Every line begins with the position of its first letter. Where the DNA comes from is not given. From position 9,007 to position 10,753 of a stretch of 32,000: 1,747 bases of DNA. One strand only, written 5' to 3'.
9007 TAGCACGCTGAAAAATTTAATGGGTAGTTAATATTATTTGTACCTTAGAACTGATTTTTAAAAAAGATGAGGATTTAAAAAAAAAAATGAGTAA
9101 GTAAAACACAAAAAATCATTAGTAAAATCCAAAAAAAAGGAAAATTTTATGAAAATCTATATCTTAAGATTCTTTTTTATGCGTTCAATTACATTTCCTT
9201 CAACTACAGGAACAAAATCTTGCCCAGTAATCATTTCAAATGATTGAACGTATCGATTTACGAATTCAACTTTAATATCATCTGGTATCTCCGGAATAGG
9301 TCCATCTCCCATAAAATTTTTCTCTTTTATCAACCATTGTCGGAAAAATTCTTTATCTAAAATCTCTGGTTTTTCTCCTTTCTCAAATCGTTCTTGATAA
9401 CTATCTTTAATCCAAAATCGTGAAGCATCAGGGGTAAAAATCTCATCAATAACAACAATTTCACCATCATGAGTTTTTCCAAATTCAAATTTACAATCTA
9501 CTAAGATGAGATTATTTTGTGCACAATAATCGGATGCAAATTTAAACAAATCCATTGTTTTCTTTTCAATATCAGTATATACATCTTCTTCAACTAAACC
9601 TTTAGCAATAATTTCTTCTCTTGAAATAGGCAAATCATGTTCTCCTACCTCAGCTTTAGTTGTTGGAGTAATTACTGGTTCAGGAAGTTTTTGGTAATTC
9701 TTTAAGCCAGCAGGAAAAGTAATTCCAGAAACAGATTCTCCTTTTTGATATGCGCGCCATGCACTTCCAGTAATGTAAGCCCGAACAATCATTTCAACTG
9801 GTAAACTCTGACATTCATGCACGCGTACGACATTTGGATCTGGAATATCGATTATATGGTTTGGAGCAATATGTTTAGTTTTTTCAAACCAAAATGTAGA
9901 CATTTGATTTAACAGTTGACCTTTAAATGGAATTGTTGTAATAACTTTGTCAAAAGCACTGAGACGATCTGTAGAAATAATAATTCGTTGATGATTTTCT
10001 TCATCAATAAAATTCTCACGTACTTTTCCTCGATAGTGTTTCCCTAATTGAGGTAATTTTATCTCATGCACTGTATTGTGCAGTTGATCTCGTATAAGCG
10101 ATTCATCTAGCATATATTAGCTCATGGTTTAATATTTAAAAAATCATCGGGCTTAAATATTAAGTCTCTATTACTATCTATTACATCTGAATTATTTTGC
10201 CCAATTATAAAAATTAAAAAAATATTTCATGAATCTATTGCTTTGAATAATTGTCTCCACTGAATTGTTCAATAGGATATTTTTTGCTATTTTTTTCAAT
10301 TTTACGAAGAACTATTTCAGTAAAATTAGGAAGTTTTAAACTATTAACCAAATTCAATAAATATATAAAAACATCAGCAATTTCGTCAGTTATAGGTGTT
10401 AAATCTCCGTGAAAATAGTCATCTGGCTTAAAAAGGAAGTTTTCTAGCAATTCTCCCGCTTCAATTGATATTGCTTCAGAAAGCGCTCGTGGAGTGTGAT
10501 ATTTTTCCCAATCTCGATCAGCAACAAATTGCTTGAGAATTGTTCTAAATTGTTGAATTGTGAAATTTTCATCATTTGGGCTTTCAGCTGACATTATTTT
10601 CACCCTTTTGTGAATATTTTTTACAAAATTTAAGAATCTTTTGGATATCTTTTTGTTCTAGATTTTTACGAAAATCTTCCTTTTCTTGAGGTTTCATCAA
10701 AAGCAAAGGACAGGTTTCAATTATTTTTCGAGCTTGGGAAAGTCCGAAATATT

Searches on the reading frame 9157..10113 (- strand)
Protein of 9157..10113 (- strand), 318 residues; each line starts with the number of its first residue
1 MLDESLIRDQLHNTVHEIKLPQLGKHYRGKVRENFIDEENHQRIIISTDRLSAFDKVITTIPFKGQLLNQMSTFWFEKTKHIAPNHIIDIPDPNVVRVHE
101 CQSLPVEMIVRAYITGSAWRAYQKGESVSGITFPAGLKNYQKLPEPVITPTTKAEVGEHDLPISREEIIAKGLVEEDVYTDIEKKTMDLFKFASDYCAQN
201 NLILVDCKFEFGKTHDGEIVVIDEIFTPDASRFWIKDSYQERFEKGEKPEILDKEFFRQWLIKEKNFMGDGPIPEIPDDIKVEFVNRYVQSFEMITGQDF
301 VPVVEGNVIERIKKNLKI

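Call 105: search_protein_families(library=pfam, proteins=[window:9157-10113:-], max_evalue=0.00001)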
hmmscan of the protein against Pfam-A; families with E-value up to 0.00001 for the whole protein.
window:9157-10113:- (318 aa): 1 family
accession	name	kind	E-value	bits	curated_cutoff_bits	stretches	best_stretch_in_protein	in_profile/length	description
PF01259.24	SAICAR_synt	-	1.2e-69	235.1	20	1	26-265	2-223/233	SAICAR synthetase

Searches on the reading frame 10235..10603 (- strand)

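Call 105: search_protein_families(library=pfam, proteins=[window:10235-10603:-], max_evalue=0.00001)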
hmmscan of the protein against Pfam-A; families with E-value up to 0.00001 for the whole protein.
window:10235-10603:- (122 aa): 1 family
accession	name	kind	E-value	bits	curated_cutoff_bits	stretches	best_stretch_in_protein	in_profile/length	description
PF12643.12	MazG-like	-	7.6e-10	39.4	27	1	45-114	3-75/85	MazG-like family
